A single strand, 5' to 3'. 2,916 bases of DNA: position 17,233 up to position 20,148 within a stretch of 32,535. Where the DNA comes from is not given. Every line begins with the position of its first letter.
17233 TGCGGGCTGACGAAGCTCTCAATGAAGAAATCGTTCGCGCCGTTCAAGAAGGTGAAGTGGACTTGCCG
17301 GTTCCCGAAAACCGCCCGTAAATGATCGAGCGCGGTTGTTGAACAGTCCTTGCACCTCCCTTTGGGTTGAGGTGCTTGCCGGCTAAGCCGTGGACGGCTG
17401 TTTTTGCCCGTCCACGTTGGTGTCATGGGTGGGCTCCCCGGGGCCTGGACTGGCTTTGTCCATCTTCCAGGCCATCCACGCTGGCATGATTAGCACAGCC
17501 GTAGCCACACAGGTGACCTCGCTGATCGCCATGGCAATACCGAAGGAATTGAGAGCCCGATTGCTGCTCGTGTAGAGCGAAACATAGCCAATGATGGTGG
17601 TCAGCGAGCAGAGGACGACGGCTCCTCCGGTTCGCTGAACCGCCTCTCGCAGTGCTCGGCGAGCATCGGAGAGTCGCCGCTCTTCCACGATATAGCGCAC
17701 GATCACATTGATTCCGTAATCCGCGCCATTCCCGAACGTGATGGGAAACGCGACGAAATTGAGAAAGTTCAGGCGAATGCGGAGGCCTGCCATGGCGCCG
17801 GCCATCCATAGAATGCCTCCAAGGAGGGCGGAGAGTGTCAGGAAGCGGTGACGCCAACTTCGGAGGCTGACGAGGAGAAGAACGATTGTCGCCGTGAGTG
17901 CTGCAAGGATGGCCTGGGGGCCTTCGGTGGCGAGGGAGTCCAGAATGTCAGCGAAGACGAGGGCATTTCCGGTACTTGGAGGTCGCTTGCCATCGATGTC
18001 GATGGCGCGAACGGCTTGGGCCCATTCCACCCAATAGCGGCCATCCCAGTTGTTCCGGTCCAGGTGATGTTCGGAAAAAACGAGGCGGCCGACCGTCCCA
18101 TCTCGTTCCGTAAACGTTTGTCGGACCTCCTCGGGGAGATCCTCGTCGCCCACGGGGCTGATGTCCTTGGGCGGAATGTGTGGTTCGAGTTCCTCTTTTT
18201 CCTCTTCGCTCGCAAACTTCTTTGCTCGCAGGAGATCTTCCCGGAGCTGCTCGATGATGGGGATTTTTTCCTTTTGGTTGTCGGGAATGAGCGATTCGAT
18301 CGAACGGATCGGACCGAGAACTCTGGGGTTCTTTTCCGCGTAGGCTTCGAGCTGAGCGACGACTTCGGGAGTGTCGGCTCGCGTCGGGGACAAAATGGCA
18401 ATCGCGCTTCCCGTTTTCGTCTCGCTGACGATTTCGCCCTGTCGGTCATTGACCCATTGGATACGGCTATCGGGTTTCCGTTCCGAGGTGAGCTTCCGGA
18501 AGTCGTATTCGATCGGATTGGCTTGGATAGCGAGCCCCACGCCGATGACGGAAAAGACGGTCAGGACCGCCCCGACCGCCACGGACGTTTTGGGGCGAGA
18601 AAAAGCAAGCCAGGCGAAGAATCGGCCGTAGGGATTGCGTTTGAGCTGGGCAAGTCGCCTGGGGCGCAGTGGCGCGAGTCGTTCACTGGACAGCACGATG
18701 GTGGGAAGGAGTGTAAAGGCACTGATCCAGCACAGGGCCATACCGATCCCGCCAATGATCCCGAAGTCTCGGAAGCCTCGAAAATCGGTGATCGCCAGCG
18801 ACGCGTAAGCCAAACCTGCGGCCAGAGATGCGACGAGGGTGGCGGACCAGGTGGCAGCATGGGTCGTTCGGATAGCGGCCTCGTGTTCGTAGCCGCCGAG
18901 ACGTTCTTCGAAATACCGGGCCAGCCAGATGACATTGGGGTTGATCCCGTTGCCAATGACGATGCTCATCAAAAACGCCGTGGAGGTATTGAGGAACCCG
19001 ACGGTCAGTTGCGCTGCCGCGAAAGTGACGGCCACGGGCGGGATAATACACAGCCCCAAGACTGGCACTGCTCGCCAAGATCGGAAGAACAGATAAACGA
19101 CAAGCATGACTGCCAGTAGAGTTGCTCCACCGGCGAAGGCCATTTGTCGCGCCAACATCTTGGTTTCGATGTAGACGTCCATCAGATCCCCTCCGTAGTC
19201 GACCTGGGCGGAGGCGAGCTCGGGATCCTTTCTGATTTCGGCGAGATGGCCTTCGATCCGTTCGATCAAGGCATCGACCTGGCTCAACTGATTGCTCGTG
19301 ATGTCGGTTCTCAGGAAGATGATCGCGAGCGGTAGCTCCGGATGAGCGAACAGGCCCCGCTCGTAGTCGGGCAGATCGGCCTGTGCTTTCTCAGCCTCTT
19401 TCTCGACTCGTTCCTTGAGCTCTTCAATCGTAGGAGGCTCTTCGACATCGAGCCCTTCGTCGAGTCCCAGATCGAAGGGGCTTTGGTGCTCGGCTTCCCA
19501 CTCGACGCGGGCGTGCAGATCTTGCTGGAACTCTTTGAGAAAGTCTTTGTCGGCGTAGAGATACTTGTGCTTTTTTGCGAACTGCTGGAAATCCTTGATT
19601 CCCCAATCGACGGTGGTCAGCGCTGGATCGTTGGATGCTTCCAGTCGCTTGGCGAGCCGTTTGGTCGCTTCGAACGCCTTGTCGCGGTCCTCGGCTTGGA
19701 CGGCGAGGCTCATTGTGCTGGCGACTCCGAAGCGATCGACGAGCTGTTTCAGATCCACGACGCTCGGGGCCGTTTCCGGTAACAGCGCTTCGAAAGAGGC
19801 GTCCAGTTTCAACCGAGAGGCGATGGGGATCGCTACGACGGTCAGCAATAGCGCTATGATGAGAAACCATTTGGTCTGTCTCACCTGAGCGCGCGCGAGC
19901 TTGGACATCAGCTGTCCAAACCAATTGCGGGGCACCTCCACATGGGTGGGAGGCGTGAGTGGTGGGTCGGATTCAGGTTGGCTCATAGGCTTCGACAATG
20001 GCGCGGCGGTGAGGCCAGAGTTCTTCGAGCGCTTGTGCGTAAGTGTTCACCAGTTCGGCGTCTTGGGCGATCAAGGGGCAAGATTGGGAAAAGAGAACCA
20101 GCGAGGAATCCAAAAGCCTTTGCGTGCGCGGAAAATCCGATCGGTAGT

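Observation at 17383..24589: Co-directional GH3 amido-synthetase, inositol-3-phosphate synthase, DegT aminotransferase and MMPL exporter: candidate aminocyclitol-amide (lipid) pathway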

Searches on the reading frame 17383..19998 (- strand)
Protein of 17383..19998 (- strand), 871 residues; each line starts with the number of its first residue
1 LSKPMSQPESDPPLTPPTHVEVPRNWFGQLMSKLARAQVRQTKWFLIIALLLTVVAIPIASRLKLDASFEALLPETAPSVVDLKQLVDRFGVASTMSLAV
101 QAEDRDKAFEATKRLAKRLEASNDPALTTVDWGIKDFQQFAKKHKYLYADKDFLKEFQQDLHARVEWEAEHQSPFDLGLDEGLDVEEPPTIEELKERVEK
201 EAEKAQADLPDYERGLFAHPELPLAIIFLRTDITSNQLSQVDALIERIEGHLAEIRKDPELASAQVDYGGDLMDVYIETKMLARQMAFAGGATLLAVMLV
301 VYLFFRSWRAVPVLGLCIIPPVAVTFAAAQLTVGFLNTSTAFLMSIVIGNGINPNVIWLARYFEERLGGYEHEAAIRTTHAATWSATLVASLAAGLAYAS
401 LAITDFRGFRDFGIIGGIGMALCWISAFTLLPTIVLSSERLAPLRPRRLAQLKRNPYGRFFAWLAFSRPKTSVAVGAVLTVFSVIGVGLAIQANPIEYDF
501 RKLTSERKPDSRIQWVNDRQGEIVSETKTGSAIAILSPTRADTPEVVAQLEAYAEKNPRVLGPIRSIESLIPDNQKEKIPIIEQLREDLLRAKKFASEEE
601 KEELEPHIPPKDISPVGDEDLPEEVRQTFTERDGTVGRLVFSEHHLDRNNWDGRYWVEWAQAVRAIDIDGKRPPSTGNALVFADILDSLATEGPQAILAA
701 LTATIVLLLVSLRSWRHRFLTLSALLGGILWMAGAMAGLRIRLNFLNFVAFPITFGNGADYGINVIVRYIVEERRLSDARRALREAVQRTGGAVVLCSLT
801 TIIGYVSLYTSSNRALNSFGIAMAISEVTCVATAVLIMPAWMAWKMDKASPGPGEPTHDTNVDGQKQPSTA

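Call 3: search_protein_families(library=pfam, proteins=[window:17383-19998:-])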
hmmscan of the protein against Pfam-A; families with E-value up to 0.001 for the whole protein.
window:17383-19998:- (871 aa): 3 families
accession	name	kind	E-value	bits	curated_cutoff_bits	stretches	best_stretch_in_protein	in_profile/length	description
PF03176.21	MMPL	-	4.6e-33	115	20.5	2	253-452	112-316/333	MMPL family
PF02355.23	SecD_SecF_C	-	2.4e-06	27.6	20.5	1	687-843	27-184/189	Protein export membrane protein SecD/SecF, C-terminal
PF00873.25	ACR_tran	-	3e-05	22.4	28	0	294-435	341-486/1021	AcrB/AcrD/AcrF family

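Call 6: search_protein_families(library=ncbifam, proteins=[window:17383-19998:-], max_evalue=0.00001)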
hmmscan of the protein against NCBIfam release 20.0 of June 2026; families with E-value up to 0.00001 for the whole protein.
window:17383-19998:- (871 aa): 7 families
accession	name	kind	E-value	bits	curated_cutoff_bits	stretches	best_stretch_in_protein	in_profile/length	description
TIGR03480.1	HpnN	hypoth_equivalog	6.2e-66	223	751.85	3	226-605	212-570/862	hopanoid biosynthesis associated RND transporter like protein HpnN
TIGR00921.1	2A067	subfamily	2.8e-50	171.1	351.9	2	697-842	198-343/733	hydrophobe/amphiphile efflux-3 (HAE3) family transporter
NF052374.1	HopndTporHpnN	equivalog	1.5e-40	139.1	1100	2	284-592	272-560/858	hopanoid transporter HpnN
NF045600.2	BstA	equivalog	9.5e-37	126.4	1400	2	29-504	3-499/903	sterol transporter cytoplasmic membrane protein BstA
TIGR00833.1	actII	subfamily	1e-26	93.6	874.7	2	255-508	144-396/910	MMPL family RND transporter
TIGR00916.1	2A0604s01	subfamily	9e-09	35.3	148.6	0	692-834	89-230/231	SecD/SecF family protein translocase subunit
NF009583.0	PRK13024.1-3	subfamily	1.8e-06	26.3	721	0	698-849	286-435/755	protein translocase subunit SecDF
